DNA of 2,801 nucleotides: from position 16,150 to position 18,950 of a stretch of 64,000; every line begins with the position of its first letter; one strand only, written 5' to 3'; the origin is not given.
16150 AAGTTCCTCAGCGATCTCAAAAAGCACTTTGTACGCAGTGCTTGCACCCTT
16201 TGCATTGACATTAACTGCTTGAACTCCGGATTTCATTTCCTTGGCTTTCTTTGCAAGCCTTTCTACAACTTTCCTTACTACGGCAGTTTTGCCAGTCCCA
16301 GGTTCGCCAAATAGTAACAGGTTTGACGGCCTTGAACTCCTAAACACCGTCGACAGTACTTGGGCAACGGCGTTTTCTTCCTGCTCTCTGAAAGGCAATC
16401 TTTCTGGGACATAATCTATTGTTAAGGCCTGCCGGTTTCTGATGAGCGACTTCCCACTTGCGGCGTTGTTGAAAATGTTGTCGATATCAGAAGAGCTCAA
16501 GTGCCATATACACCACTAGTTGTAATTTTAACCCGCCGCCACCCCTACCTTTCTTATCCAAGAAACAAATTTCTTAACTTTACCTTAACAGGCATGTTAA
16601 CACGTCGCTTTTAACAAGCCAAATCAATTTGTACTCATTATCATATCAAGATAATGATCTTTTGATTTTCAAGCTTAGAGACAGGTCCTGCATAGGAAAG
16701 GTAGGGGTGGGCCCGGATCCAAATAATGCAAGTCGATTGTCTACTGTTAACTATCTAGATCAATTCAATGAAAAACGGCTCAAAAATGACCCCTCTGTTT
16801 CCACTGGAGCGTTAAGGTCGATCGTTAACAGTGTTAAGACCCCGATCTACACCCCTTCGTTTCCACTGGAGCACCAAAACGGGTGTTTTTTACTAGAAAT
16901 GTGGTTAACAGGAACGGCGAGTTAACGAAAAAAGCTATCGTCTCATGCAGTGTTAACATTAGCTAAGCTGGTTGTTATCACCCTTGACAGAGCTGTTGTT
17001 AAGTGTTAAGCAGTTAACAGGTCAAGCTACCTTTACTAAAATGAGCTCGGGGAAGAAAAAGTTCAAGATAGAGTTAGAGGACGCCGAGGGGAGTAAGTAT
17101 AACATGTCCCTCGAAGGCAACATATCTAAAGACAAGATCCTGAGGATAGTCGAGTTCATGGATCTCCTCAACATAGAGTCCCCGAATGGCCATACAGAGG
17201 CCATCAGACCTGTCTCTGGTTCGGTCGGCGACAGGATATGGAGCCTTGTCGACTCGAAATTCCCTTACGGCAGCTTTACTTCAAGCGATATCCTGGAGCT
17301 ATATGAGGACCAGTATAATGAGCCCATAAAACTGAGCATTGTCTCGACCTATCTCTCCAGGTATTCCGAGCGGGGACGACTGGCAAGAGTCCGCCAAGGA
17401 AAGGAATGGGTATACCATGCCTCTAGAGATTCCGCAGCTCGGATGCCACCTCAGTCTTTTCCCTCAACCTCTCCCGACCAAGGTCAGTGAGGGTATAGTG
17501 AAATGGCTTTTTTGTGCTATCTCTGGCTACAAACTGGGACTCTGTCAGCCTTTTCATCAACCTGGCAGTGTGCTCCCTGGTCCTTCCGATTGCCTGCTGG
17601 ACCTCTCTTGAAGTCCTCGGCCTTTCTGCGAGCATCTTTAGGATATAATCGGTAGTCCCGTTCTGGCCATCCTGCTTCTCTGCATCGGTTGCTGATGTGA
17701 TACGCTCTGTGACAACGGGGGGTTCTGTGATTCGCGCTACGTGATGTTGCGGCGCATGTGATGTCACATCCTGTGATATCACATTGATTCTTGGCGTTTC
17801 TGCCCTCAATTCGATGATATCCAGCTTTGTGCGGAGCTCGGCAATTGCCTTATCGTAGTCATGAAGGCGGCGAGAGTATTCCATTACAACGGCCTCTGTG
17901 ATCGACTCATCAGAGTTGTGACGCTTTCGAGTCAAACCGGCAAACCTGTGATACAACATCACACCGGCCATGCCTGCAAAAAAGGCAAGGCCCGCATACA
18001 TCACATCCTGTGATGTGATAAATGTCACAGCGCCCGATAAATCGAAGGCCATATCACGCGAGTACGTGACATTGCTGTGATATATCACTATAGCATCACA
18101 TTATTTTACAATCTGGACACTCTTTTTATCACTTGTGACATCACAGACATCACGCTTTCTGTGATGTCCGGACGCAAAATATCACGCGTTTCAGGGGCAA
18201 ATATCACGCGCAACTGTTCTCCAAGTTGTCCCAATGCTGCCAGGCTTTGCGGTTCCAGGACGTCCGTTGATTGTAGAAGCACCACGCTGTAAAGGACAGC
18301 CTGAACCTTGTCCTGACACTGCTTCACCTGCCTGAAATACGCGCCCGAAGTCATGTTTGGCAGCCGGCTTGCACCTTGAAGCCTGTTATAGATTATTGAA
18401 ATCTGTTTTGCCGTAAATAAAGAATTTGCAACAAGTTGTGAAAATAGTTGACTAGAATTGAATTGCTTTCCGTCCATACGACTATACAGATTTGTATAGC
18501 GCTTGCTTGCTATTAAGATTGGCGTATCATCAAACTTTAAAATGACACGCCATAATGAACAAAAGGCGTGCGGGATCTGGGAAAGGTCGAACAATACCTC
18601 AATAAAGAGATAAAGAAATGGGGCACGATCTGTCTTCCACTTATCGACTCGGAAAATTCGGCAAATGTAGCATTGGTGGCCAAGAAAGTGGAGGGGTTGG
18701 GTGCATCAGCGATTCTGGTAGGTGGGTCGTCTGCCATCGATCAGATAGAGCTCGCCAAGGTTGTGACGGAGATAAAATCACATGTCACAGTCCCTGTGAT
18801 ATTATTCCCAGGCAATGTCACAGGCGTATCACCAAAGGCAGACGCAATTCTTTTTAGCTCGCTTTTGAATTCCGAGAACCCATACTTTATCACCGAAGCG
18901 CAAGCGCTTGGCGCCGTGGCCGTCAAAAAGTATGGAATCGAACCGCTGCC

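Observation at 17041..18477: Candidate origin-tethering/segregation module: three putative DNA-binding genes beside oriC, one membrane-anchored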

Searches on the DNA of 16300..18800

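Call 54: search_rna_families(source=window, start=16300, end=18800, threshold=evalue, max_evalue=1)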
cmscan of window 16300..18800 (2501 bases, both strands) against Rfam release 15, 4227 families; matches with E-value up to 1: 0.
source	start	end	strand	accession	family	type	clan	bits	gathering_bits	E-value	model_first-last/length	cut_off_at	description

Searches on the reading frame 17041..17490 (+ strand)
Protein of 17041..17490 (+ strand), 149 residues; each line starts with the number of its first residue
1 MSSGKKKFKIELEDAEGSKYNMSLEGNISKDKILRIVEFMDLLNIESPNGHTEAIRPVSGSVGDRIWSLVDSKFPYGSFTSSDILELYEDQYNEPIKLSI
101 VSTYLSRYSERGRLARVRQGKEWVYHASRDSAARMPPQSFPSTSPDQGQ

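Call 4: search_protein_families(library=pfam, proteins=[window:17041-17490:+], max_evalue=1)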
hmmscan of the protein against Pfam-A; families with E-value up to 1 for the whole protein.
window:17041-17490:+ (149 aa): 4 families
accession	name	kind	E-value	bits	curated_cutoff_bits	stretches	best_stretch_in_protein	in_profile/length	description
PF13338.12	AbiEi_4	-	0.013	16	25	1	100-120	24-44/49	Transcriptional regulator, AbiEi antitoxin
PF03965.22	Penicillinase_R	-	0.027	15.3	22.6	1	77-130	16-67/115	Penicillinase repressor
PF18107.7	HTH_ABP1_N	-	0.1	12.7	22.5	1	83-107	28-52/61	Fission yeast centromere protein N-terminal domain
PF14285.11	DUF4367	-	0.19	12.7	22.1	0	19-40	89-110/110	Domain of unknown function (DUF4367)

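Call 15: find_homologous_proteins(query=window:17041-17490:+, max_evalue=0.001)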
Query window:17041-17490:+ (149 aa): 505 proteins with E <= 0.001 among 523 candidates; the best 120 are listed.
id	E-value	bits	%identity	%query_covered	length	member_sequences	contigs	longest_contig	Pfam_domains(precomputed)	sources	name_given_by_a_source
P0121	1.3e-89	315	97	100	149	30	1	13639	-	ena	-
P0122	2.9e-84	298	91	99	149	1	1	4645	-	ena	-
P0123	3.8e-83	294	89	99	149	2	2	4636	-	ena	-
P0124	7.1e-83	294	89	99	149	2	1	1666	-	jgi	jgi:hypothetical protein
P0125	8.5e-83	293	90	99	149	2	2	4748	-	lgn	-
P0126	2.0e-82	292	89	99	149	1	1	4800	-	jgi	jgi:hypothetical protein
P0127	2.1e-82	292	90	99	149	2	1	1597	-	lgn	-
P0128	3.7e-82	291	89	99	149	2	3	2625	-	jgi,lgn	jgi:hypothetical protein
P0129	5.8e-82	291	91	99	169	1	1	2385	-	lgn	-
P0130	8.7e-82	290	91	99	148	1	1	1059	-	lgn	-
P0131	3.7e-81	288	89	99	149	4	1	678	-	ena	-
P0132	5.2e-79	281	89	99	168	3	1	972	-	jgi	-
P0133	5.1e-77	275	85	100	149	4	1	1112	-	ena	-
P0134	1.3e-75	270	85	100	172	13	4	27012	-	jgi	jgi:hypothetical protein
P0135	3.8e-75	269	85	100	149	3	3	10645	-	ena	-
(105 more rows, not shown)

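Call 27: predict_structure(alignment_id=A2)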
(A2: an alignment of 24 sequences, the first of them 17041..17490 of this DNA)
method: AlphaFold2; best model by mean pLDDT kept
length: 149 residues; sequences in the alignment: 24
mean_pLDDT: 71.9   pTM: 0.48
mean pLDDT of the five models: 71.9, 70.2, 70.0, 59.1, 50.4
residues with pLDDT >= 90: 57; 70-90: 19; 50-70: 39; < 50: 34
segments of 3 or more residues with pLDDT < 50: 1-3, 46-58, 132-149
pLDDT, mean of each block of 10 residues (from residue 1): 56 68 66 70 49 43 93 89 96 94 95 92 84 43 40
secondary structure, 60 per line:
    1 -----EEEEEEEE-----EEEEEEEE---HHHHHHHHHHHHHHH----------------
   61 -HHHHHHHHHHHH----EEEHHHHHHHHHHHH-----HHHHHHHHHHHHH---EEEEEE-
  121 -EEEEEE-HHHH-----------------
elements in order: E6-13 E19-26 H30-44 H62-73 E78-80 H81-92 H98-110 E114-119 E122-127 H129-132

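Call 33: fold_search(model_id=the predicted structure, library=pdb)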
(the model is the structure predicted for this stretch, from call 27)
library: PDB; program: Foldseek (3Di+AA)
matches with E <= 10: 1124; with E <= 0.001: 0
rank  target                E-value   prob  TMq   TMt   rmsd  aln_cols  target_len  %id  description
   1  6o8n_A                3.0e-03  1.00  0.34  0.49  10.2       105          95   18  Crystal Structure of C9S tetrasulfide state of Sulfide-responsive transcriptional repressor (SqrR) from Rhodobacter ca (released 2020-04-01)
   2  2mh2_MODEL_1_A        3.4e-03  1.00  0.39  0.82   1.9        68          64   13  Structural insights into the DNA recognition and protein interaction domains reveal fundamental homologous DNA (released 2014-04-16)
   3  8rxh_Sa               4.1e-03  0.99  0.31  0.43  19.6       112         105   17  CRYO-EM STRUCTURE OF LEISHMANIA MAJOR 80S RIBOSOME WITH A/P/E-site tRNA AND mRNA : PARENTAL STRAIN (released 2024-05-15)
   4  6j0e_A                6.3e-03  1.00  0.38  0.46   8.5       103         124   17  Structures of two ArsR As(III)-responsive repressors: implications for the mechanism of derepression (released 2019-07-03)
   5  6cdb_A                6.7e-03  1.00  0.35  0.51   9.6       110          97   19  Crystal Structure of V66L CzrA in the Zn(II)bound state (released 2018-07-11)
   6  7p6f_AAA              7.2e-03  1.00  0.36  0.49   3.0        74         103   18  1.93 A resolution X-ray crystal structure of the transcriptional regulator SrnR from Streptomyces griseus (released 2022-05-25)
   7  6uvu_B                7.6e-03  1.00  0.36  0.46   8.6       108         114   17  Crystal structure of the AntR antimony-specific transcriptional repressor (released 2020-11-04)
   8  6o8k                  7.6e-03  1.00  0.35  0.52   8.0       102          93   20  Crystal Structure of apo and reduced Sulfide-responsive transcriptional repressor (SqrR) from Rhodobacter capsulatus. (released 2020-04-01)
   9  6o8o_D                7.6e-03  1.00  0.35  0.50  10.9       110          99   17  Crystal Structure of C9S disulfide state of Sulfide-responsive transcriptional repressor (SqrR) from Rhodobacter capsu (released 2020-04-01)
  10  9c3h_Sc               8.1e-03  1.00  0.34  0.57  14.3        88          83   12  Structure of the CNOT3-bound human 80S ribosome with tRNA-ARG in the P-site. (released 2024-12-04)
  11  6o8o_A                8.1e-03  1.00  0.36  0.51   9.5       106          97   19  Crystal Structure of C9S disulfide state of Sulfide-responsive transcriptional repressor (SqrR) from Rhodobacter capsu (released 2020-04-01)
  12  3f6v                  9.2e-03  1.00  0.35  0.52   2.7        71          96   20  Crystal structure of Possible transcriptional regulator for arsenical resistance (released 2008-11-25)
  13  8qkf_B                9.8e-03  1.00  0.32  0.48   9.1       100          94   15  SmtB protein of Mycobacterium smegmatis (released 2024-09-25)
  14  6j05_A                1.0e-02  1.00  0.35  0.50   3.1        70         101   23  Structures of two ArsR As(III)-responsive repressors: implications for the mechanism of derepression (released 2019-07-03)
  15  1sd4_A                1.2e-02  1.00  0.35  0.41   3.4        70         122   13  Crystal Structure of a SeMet derivative of BlaI at 2.0 A (released 2004-08-10)
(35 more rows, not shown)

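Call 38: search_solved_structures(query=A5, max_evalue=1)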
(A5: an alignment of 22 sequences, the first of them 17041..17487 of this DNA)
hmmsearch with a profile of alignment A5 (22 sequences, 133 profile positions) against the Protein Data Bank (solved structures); distinct sequences matched with E-value up to 1: 6.
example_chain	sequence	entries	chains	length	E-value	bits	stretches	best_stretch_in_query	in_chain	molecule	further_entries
2exd_A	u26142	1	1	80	0.016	18.4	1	9-64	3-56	nfeD short homolog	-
7dkk_A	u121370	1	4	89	0.63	13.2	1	5-37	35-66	De novo design protein XM2H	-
9t0h_B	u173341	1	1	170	0.87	12.7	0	18-69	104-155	Neuronal calcium sensor 1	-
4yru_A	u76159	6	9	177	0.89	12.7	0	18-69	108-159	Neuronal calcium sensor 1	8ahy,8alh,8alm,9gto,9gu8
4ov2_A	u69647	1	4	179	0.91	12.6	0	18-69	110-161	Neuronal calcium sensor 1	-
1g8i_A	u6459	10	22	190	0.99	12.5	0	18-69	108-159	NEURONAL CALCIUM SENSOR 1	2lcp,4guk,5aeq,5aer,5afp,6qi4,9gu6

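Call 71: find_related_loci(query=A5, collection=viral_contigs, flank=6000)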
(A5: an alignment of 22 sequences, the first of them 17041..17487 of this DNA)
Query A5 (149 aa) in viral_contigs; peptide patterns used: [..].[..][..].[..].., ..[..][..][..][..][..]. (x = any residue, [..] = any of these).
183 stretches matched a pattern, but none encodes a relative of the query by tblastn (E <= 1e-3).

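Call 73: search_protein_families(library=ncbifam, proteins=[window:17041-17490:+], max_evalue=1)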
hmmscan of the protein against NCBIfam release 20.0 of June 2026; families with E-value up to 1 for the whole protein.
window:17041-17490:+ (149 aa): 1 family
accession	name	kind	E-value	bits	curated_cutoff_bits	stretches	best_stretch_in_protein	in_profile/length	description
TIGR02698.1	CopY_TcrY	equivalog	0.00069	19.9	121.95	1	75-128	15-66/130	CopY/TcrY family copper transport repressor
